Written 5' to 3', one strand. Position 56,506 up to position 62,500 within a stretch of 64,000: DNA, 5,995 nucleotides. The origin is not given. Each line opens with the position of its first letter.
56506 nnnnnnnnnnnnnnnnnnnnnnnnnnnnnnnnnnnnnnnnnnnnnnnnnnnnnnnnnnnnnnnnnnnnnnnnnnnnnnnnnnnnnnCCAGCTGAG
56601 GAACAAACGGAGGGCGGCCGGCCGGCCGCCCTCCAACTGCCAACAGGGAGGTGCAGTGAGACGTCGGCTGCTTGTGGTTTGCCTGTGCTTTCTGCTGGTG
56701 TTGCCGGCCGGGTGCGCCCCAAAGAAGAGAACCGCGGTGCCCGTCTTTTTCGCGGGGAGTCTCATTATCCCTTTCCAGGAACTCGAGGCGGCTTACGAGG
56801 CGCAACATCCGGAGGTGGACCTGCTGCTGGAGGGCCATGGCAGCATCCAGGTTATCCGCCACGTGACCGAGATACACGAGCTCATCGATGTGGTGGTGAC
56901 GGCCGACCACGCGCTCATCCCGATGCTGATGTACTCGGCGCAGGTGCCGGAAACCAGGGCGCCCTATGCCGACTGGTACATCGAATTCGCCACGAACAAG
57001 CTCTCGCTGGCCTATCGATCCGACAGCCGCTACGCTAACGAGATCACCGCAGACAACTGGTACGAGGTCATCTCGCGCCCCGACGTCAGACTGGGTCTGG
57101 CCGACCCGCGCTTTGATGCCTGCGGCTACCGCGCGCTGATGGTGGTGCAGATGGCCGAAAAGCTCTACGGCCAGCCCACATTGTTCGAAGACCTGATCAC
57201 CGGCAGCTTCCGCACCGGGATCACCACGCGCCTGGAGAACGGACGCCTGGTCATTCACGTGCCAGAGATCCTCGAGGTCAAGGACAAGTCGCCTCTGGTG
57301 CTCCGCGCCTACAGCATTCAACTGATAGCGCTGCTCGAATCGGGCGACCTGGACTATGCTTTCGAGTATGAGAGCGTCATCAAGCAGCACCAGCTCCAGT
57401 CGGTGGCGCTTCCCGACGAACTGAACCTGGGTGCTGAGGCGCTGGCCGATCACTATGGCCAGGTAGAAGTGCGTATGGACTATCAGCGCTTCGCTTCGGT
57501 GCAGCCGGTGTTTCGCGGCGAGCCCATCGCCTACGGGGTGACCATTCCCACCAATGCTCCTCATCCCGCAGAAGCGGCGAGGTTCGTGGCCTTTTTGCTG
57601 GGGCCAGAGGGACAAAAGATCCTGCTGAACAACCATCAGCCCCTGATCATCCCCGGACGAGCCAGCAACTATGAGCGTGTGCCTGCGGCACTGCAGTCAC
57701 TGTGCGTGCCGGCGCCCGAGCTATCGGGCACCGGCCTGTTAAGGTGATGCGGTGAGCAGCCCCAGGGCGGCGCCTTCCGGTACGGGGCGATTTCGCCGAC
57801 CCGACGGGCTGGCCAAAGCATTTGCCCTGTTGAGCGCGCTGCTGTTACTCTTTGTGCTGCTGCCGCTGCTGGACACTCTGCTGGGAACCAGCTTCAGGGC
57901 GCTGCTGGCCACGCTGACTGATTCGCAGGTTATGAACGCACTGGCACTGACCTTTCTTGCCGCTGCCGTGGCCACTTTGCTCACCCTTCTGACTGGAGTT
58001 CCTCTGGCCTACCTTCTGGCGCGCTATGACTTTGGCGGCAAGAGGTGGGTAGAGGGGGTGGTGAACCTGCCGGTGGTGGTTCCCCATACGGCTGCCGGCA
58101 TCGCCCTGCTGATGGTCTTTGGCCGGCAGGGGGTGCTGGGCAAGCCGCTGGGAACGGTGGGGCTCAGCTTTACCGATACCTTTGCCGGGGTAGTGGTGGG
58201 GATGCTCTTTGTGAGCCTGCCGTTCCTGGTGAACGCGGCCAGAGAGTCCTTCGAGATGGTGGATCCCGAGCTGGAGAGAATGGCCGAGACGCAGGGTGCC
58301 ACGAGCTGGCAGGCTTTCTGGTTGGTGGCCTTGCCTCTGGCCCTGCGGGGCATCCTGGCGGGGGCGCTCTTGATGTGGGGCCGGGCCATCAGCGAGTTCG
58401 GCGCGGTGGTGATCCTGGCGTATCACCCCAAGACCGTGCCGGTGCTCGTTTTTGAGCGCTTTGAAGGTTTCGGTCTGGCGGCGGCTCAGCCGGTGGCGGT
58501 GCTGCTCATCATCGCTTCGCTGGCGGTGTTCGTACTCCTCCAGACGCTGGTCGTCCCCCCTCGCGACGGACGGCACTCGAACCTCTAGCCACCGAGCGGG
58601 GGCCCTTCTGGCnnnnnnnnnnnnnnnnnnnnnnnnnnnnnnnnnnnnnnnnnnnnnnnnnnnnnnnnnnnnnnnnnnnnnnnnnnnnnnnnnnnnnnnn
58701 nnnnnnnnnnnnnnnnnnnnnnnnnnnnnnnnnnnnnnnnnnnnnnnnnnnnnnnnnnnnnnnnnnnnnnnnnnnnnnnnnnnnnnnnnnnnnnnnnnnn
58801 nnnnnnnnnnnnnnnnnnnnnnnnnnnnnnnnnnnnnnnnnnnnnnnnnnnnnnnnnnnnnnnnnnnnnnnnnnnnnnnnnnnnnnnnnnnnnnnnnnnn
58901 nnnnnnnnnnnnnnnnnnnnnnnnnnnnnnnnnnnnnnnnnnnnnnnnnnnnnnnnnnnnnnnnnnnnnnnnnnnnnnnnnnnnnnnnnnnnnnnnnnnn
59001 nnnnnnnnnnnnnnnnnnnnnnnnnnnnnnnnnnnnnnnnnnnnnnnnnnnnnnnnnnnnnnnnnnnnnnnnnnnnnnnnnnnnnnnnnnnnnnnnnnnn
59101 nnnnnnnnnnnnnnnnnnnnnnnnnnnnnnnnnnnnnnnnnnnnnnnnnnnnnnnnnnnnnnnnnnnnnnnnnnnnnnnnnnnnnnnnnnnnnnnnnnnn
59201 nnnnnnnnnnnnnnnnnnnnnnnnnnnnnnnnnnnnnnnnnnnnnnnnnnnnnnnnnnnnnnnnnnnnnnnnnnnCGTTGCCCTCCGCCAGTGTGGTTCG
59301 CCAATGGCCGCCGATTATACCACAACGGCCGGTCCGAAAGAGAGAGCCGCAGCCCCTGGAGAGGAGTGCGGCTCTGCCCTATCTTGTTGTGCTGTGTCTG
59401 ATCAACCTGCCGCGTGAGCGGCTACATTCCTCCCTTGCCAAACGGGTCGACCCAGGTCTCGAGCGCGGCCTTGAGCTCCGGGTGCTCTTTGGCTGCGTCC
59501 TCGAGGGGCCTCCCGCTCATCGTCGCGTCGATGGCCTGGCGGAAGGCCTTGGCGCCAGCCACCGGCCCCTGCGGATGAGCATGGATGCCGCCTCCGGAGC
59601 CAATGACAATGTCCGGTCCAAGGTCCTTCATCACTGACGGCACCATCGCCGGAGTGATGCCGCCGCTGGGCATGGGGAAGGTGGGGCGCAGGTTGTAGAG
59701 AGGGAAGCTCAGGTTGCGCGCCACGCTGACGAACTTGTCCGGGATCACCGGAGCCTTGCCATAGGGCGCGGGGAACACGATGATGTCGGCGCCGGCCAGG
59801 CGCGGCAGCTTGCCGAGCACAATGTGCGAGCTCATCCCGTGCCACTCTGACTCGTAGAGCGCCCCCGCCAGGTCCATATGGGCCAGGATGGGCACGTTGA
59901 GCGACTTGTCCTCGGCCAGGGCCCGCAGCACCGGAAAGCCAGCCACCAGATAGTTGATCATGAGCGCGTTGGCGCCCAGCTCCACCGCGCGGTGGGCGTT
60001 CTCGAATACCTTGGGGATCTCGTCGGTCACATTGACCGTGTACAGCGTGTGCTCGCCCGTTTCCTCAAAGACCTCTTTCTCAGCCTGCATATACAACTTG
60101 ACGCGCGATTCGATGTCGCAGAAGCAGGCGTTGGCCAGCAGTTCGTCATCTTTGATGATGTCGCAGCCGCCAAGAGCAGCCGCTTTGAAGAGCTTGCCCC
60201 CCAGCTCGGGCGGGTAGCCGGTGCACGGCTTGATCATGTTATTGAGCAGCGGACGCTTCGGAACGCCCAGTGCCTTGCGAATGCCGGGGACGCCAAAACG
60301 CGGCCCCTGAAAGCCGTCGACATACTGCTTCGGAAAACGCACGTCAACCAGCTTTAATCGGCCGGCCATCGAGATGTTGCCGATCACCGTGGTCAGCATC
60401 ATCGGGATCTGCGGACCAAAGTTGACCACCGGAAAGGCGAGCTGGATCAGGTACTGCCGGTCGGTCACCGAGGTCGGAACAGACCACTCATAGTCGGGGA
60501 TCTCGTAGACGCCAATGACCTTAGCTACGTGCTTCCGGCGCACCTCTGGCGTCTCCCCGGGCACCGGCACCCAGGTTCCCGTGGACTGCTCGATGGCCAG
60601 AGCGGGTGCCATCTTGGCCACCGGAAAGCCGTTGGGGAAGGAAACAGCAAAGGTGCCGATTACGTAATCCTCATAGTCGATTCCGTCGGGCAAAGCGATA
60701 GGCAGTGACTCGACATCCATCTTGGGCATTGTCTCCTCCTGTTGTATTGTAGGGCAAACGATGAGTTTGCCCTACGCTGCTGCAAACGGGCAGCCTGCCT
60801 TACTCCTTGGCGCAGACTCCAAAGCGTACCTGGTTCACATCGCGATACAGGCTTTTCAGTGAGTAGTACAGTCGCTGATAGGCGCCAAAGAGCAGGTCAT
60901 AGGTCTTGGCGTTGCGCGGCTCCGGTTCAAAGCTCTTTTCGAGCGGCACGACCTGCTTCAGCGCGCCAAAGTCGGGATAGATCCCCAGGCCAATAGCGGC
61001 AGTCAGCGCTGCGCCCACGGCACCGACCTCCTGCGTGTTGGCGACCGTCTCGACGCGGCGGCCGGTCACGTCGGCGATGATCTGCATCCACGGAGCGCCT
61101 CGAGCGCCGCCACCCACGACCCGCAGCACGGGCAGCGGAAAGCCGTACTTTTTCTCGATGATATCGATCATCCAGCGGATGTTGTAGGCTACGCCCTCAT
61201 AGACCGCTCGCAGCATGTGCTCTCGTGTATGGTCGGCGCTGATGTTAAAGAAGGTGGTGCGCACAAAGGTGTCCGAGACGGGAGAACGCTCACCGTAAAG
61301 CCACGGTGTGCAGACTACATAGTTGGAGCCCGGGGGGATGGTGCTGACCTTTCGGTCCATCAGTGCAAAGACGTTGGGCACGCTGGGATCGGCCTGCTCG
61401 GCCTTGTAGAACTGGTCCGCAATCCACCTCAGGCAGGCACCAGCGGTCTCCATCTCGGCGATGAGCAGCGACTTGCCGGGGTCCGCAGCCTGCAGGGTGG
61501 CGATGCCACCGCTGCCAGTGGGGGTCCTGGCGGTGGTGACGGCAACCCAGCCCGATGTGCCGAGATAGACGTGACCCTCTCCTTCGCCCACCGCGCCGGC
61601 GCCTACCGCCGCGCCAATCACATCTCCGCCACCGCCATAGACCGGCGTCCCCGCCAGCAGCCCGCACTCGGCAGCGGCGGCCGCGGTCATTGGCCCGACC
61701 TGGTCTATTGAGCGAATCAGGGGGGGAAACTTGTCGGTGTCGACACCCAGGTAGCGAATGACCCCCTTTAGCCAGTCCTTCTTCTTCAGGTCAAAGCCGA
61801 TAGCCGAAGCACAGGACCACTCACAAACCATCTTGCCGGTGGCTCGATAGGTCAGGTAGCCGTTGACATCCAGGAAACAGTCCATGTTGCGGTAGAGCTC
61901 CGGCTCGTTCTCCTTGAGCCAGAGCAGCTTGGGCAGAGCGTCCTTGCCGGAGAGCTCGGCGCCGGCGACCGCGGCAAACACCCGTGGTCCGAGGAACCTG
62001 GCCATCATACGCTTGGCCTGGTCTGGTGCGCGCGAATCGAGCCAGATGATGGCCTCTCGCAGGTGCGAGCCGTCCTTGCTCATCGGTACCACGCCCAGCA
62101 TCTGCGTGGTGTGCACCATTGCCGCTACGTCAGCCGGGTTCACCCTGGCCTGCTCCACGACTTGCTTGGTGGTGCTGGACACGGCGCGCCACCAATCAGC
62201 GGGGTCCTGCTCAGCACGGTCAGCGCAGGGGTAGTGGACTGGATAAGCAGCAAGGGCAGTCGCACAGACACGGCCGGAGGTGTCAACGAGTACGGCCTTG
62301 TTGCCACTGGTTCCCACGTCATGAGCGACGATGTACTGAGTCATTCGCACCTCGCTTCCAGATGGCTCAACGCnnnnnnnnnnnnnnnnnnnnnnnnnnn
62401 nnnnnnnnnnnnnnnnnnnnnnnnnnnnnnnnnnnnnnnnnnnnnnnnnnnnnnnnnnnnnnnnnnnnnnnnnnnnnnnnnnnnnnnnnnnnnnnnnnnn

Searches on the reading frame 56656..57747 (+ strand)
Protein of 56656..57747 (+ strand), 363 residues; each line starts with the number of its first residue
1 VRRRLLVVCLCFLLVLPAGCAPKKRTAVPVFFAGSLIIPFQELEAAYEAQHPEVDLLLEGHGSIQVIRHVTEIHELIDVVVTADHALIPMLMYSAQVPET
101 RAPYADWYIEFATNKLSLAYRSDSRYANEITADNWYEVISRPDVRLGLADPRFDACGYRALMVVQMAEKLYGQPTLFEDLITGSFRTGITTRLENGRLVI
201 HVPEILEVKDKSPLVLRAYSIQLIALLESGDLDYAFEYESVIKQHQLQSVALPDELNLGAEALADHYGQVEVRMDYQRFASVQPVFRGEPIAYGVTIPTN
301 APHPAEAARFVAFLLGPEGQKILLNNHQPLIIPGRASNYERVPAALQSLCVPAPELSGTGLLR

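Call 24: search_protein_families(library=pfam, proteins=[window:56656-57747:+], max_evalue=0.00001)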
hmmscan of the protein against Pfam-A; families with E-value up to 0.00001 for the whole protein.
window:56656-57747:+ (363 aa): 2 families
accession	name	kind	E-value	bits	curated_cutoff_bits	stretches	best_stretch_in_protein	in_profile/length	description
PF13531.11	SBP_bac_11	-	2e-28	100.2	25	1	30-323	3-221/227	Bacterial extracellular solute-binding protein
PF01547.30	SBP_bac_1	-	9.5e-08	32.8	26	1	215-321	213-307/307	Bacterial extracellular solute-binding protein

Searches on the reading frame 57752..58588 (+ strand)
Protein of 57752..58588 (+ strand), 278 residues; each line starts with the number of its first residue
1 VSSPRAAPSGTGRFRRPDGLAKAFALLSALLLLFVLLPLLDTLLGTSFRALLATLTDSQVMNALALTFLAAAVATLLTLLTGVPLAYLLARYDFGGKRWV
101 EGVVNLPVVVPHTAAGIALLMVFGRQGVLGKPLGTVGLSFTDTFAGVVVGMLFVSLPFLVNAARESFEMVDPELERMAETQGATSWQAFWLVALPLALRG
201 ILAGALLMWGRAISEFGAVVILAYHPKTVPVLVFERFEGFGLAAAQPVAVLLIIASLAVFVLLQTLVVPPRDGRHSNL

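Call 24: search_protein_families(library=pfam, proteins=[window:57752-58588:+], max_evalue=0.00001)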
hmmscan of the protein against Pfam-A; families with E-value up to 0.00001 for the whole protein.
window:57752-58588:+ (278 aa): 1 family
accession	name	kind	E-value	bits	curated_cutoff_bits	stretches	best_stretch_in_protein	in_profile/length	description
PF00528.27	BPD_transp_1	-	6e-16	59.1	26.4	1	82-265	1-173/184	Binding-protein-dependent transport system inner membrane component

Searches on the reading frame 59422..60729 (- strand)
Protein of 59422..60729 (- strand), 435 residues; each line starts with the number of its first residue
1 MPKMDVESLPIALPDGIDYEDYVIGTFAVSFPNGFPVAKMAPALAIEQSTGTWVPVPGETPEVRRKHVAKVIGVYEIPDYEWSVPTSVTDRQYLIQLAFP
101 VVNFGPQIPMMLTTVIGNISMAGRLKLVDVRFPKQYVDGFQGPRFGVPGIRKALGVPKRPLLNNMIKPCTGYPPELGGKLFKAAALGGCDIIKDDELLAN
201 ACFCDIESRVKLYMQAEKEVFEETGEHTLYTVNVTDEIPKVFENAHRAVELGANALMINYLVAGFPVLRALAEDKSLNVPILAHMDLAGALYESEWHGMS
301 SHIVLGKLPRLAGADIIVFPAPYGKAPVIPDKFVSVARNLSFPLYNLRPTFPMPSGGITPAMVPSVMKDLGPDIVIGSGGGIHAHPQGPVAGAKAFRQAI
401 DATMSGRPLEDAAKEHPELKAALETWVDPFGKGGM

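Call 24: search_protein_families(library=pfam, proteins=[window:59422-60729:-], max_evalue=0.00001)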
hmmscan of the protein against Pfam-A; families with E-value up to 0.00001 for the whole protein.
window:59422-60729:- (435 aa): 2 families
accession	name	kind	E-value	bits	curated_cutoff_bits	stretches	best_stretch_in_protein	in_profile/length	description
PF00016.26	RuBisCO_large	-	2.7e-48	165.2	30.1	1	148-426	3-299/299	Ribulose bisphosphate carboxylase large chain, catalytic domain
PF02788.21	RuBisCO_large_N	-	1.8e-11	44.7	20.7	1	20-136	11-120/120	Ribulose bisphosphate carboxylase large chain, N-terminal domain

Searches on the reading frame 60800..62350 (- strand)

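Call 24: search_protein_families(library=pfam, proteins=[window:60800-62350:-], max_evalue=0.00001)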
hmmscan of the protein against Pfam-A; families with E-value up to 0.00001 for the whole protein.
window:60800-62350:- (516 aa): 2 families
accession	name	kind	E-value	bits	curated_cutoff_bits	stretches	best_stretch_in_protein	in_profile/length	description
PF00370.27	FGGY_N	-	3e-52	178.1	28.8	1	6-250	1-245/245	FGGY family of carbohydrate kinases, N-terminal domain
PF02782.22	FGGY_C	-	3e-29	102.7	27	1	262-454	4-197/198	FGGY family of carbohydrate kinases, C-terminal domain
